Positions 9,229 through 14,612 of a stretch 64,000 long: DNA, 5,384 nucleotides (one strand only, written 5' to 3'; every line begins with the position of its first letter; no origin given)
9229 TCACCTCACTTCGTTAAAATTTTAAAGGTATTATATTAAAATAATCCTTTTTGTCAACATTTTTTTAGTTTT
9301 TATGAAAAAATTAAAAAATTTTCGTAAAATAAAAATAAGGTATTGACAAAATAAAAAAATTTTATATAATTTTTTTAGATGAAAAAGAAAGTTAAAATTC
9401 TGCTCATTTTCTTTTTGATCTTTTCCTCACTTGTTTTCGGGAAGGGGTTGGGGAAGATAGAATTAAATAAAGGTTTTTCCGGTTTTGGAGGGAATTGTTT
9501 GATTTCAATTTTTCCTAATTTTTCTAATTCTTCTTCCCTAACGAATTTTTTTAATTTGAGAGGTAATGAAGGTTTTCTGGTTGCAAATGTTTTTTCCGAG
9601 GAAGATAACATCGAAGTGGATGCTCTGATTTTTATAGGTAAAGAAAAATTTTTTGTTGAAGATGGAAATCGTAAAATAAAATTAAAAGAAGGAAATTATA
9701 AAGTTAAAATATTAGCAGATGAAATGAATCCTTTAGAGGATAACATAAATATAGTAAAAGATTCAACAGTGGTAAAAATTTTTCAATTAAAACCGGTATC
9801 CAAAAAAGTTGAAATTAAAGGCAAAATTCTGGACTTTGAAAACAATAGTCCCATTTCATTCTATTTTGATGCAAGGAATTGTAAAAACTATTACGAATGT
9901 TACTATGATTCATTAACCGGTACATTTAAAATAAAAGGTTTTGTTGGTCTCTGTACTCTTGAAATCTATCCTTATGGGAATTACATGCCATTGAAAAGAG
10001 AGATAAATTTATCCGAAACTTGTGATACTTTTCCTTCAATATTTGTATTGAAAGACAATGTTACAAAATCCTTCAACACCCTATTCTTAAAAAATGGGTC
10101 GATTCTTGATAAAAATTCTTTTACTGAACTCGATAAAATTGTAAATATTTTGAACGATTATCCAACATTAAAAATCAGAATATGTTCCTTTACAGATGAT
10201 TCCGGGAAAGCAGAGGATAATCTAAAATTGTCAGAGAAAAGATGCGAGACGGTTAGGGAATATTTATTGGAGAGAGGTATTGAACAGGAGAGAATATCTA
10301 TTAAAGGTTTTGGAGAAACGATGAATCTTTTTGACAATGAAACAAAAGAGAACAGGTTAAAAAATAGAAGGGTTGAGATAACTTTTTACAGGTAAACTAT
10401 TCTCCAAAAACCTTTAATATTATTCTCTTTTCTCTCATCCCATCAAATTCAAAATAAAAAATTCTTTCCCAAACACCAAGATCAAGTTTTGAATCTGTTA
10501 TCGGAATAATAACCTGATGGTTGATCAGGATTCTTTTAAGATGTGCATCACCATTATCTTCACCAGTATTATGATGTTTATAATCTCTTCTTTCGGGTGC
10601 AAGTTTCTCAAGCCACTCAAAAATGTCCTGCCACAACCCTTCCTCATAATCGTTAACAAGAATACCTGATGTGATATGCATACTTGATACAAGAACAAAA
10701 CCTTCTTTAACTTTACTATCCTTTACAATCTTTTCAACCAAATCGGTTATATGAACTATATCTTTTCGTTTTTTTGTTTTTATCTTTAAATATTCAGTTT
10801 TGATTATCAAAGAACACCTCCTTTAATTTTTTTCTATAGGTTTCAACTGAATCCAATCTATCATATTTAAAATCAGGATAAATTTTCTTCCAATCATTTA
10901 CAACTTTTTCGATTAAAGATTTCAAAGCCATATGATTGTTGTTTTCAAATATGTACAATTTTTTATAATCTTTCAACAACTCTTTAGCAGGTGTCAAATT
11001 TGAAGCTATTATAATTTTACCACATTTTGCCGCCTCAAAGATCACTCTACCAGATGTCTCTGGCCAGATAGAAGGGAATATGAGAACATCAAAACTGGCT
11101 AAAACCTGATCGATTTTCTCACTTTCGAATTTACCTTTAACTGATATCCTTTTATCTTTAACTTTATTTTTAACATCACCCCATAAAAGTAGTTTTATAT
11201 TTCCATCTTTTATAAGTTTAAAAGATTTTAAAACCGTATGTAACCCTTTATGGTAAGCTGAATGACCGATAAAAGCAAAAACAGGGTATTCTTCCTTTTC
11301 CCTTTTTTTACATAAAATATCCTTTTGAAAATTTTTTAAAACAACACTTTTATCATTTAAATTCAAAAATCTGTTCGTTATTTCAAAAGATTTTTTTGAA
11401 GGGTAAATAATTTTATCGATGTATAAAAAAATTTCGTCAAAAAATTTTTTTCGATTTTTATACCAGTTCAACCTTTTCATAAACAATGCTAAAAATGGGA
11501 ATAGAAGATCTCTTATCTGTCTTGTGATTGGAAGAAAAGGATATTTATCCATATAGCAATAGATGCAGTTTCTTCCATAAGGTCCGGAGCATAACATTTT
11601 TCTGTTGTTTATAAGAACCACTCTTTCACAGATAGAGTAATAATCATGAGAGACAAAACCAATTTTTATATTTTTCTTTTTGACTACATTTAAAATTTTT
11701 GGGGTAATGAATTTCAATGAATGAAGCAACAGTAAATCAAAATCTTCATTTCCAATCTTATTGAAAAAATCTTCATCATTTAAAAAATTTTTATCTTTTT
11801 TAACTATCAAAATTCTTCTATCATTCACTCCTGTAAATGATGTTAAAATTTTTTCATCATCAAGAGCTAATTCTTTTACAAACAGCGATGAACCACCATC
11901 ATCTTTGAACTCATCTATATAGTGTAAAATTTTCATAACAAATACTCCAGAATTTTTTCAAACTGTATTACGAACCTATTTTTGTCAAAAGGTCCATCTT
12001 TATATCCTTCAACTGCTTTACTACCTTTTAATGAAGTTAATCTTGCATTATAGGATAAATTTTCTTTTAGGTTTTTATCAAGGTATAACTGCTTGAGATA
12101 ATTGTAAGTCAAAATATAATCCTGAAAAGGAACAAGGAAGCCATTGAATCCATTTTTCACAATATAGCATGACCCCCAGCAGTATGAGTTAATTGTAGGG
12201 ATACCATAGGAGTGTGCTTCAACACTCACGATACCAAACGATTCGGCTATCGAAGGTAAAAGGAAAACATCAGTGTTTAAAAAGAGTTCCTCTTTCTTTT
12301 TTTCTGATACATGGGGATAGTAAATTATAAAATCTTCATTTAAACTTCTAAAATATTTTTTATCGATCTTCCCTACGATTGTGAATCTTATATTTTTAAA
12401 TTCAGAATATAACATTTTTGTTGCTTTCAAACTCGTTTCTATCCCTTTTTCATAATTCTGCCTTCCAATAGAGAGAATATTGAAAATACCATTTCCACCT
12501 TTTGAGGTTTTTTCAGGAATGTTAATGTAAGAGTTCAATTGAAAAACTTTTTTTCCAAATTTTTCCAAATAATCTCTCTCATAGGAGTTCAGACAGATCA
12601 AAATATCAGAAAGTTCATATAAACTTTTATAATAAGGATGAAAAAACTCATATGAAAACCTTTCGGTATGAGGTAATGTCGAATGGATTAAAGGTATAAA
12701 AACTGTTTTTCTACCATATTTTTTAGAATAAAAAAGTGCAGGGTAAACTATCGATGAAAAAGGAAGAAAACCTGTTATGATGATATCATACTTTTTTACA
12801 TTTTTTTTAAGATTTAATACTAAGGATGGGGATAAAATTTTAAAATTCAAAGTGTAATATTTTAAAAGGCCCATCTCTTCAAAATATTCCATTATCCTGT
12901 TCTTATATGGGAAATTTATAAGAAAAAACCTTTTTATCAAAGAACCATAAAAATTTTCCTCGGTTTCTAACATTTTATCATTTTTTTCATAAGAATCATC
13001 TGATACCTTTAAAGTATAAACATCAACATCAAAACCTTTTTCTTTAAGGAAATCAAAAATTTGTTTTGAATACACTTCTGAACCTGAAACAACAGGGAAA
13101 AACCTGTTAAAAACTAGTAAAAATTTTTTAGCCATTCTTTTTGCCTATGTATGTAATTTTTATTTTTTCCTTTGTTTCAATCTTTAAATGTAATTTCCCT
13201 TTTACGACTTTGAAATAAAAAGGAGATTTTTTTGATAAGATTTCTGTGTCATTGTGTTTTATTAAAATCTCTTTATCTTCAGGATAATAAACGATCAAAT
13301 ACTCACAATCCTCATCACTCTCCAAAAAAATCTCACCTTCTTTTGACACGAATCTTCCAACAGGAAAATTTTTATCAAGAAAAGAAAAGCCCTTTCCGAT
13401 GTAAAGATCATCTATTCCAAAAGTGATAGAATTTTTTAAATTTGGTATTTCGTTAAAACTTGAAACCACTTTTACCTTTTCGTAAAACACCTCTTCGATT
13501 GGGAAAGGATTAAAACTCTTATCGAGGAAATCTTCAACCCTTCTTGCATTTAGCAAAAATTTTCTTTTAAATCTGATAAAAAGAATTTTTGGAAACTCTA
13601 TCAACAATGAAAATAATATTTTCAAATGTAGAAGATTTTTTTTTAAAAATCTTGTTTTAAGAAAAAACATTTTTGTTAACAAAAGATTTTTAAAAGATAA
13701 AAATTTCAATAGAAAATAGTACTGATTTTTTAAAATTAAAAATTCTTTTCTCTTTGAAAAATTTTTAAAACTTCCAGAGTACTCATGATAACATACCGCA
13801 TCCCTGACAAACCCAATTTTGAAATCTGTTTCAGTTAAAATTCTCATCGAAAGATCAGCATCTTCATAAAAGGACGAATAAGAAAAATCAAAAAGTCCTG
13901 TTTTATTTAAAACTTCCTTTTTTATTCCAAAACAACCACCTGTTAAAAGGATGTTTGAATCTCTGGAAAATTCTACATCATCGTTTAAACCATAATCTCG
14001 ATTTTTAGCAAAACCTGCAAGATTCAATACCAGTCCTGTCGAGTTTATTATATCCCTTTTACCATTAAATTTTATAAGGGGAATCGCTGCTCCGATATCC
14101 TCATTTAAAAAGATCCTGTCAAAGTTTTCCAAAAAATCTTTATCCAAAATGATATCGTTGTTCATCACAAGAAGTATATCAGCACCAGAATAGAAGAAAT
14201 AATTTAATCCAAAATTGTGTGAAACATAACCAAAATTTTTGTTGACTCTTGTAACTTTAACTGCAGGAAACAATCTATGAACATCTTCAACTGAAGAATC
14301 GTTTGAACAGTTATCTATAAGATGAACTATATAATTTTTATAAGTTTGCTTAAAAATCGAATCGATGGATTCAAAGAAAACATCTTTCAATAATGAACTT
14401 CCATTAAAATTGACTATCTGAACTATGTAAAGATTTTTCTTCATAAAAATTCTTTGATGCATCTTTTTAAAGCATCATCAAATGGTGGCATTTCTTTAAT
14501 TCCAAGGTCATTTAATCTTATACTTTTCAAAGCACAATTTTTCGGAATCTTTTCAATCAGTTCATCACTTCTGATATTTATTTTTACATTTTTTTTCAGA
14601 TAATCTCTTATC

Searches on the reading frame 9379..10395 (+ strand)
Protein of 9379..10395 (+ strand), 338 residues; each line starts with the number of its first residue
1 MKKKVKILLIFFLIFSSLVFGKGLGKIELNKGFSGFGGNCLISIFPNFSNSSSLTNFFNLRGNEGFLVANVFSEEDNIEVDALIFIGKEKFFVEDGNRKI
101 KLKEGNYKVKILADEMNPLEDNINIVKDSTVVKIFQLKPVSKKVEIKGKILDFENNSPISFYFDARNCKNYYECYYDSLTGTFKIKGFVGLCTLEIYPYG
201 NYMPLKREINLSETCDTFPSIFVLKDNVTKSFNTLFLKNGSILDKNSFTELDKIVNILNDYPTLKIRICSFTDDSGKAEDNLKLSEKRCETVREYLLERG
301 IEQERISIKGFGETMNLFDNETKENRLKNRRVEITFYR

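Call 14: search_protein_families(library=pfam, proteins=[window:9379-10395:+], max_evalue=0.0001)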
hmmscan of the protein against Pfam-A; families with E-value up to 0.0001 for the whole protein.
window:9379-10395:+ (338 aa): 1 family
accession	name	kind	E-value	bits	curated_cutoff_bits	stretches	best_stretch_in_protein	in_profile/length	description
PF00691.25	OmpA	-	4.1e-19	69.2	27.2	1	235-330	1-98/98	OmpA family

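Call 18: search_protein_families(library=ncbifam, proteins=[window:9379-10395:+], max_evalue=0.01)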
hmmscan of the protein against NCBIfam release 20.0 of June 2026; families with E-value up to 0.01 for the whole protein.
window:9379-10395:+ (338 aa): 38 families (the best 25 are shown)
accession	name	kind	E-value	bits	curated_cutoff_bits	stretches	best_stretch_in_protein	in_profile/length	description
NF053611.1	YiaD_Gzip_OmpA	equivalog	1.1e-27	97.1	175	1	233-335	103-205/206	YiaD family glycine zipper/OmpA-like lipoprotein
NF053612.1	anchor_PA1041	equivalog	6.8e-21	75.3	250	1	233-335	132-234/236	PA1041 family peptidoglycan-binding anchor lipoprotein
TIGR03789.1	pdsO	hypoth_equivalog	1.1e-19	71.1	152.2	1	249-335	156-242/243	sortase-associated OmpA-like protein PdsO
NF053613.1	OMP_toxin_LptF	equivalog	2.8e-19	69.8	400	1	233-336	142-245/256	lipotoxin F family OmpA-related lipoprotein LptF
NF053607.1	CHU_0125_OmpA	equivalog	3.8e-19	68.6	620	1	249-334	548-634/639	CHU_0125 family OmpA-like outer membrane integrity protein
NF053585.1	OMP_LP_YfiB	equivalog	1e-18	67.8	128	1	233-334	57-158/163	outer membrane lipoprotein YfiB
NF045787.1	OmpABordt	equivalog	2.3e-18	66.6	200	1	224-335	77-188/194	outer membrane protein OmpA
NF052230.1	T9SS_PorE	exception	2.5e-16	59.1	600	1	242-314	525-597/648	PorE family type IX secretion system protein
TIGR02802.1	Pal_lipo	equivalog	5.5e-15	55.3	125.35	1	240-335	8-103/104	peptidoglycan-associated lipoprotein Pal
TIGR03350.1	type_VI_ompA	equivalog_domain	1.2e-14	54.5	139.8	1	242-335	40-136/137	type VI secretion system protein TssL, long form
NF006285.1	PRK08457.1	equivalog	1.4e-14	54.5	250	1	241-336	132-230/253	flagellar motor protein MotB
NF007804.1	PRK10510.1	equivalog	1.8e-14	53.7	307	1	236-336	116-216/219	OmpA family lipoprotein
NF033763.1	exchanger_TraB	exception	2.5e-14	52.1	700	1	241-336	401-497/522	outer membrane exchange protein TraB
NF006508.0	PRK08944.1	subfamily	7.4e-14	51.7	259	1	240-335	187-286/304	MotB family protein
NF047620.1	FlgprotMotYVib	equivalog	1.4e-13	51.2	400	1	235-336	163-266/271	flagellar protein MotY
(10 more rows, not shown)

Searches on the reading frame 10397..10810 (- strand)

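Call 14: search_protein_families(library=pfam, proteins=[window:10397-10810:-], max_evalue=0.0001)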
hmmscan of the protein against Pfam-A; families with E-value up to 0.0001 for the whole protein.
window:10397-10810:- (137 aa): 1 family
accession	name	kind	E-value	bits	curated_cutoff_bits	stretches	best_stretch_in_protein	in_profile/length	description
PF01894.22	UPF0047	-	5.1e-37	127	27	1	21-134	2-117/117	Uncharacterised protein family UPF0047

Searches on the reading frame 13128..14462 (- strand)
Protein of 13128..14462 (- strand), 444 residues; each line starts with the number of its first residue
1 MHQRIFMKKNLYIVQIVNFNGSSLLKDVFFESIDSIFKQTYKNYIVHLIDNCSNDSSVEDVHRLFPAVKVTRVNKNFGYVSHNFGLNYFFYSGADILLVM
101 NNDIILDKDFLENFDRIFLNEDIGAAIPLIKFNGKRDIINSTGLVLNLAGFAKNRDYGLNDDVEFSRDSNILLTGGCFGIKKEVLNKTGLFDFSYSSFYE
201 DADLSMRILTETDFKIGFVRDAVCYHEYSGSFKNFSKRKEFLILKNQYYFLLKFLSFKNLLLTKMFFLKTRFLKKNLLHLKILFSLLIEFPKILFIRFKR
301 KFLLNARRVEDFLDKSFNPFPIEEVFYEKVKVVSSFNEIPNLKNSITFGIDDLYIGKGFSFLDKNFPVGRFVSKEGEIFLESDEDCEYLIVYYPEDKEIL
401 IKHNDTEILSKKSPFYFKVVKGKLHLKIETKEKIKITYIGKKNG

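Call 15: search_protein_families(library=pfam, proteins=[window:13128-14462:-], max_evalue=0.0001)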
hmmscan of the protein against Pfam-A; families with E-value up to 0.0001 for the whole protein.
window:13128-14462:- (444 aa): 3 families
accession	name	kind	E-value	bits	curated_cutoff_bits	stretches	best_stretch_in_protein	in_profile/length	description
PF00535.33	Glycos_transf_2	-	5.3e-09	36.7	23.3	1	31-152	15-132/168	Glycosyl transferase family 2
PF13641.12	Glyco_tranf_2_3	-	1.2e-06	29.2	27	1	15-239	6-224/230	Glycosyltransferase like family 2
PF13632.12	Glyco_trans_2_3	-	7.2e-05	23.1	27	0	98-280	3-172/198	Glycosyl transferase family group 2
